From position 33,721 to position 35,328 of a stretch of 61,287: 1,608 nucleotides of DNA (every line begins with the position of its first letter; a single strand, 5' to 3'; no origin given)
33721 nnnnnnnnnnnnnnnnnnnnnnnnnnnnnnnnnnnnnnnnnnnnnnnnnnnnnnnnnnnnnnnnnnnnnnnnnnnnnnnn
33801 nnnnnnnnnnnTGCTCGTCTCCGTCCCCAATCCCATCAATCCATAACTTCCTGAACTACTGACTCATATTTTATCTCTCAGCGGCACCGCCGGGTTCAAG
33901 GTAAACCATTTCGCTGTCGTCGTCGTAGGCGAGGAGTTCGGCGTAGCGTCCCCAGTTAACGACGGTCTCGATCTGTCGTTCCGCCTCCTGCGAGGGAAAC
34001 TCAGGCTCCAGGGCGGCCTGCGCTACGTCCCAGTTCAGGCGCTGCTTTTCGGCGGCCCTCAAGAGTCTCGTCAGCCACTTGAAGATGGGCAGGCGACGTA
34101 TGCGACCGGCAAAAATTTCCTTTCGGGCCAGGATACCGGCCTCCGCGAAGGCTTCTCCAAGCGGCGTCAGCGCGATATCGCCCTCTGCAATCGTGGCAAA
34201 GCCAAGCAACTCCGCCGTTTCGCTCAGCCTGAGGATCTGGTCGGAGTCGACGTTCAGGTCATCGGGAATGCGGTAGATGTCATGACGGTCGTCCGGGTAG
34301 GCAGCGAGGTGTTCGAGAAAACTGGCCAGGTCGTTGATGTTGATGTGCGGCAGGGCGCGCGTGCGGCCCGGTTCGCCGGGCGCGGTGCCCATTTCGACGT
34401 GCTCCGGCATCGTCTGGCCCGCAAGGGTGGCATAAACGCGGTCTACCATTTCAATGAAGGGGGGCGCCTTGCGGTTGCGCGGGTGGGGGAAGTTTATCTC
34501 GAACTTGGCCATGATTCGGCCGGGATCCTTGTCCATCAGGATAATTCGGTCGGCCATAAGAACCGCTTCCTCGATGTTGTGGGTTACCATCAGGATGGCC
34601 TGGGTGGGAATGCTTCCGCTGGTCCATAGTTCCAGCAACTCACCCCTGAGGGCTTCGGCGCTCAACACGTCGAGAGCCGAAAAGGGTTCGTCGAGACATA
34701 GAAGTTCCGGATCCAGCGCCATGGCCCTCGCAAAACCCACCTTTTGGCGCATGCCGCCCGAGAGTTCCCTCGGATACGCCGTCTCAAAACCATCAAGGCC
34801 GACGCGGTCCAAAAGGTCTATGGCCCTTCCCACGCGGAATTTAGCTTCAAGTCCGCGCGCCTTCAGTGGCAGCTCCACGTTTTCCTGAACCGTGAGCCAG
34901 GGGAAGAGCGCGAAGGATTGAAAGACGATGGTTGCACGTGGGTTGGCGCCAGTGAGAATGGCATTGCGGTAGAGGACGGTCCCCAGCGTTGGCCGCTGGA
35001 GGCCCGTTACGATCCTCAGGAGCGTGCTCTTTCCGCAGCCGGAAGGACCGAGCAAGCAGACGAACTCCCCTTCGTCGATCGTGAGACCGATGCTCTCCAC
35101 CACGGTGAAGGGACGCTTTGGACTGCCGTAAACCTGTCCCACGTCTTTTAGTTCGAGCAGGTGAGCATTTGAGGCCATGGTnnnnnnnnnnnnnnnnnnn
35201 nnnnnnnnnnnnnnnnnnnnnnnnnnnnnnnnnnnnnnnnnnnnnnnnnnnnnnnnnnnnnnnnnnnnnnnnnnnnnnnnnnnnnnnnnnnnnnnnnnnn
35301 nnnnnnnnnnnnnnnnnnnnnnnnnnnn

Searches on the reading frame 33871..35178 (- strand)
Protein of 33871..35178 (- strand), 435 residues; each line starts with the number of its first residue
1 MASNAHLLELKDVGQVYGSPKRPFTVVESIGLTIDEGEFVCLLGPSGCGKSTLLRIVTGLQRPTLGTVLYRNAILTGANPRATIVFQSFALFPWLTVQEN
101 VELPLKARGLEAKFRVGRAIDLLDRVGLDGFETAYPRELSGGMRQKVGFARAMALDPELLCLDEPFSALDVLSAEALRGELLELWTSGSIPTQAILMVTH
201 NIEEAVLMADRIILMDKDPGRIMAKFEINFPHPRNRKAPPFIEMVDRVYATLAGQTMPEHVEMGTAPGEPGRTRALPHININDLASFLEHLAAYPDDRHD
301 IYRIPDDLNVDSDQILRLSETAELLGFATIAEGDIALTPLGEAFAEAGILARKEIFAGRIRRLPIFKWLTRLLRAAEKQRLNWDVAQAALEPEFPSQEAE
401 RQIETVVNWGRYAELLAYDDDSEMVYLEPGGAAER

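Call 79: search_protein_families(library=pfam, proteins=[window:33871-35178:-], max_evalue=0.0001)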
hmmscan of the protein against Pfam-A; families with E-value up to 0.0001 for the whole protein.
window:33871-35178:- (435 aa): 3 families
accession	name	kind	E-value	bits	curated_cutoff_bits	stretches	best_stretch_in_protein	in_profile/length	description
PF09821.14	AAA_assoc_C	-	2.7e-35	122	27.6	1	302-419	1-119/119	C-terminal AAA-associated domain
PF00005.33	ABC_tran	-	1.8e-29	103.5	25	1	28-166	2-136/137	ABC transporter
PF13304.12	AAA_21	-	1.5e-08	35.5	27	0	135-202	234-300/304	AAA domain, putative AbiEii toxin, Type IV TA system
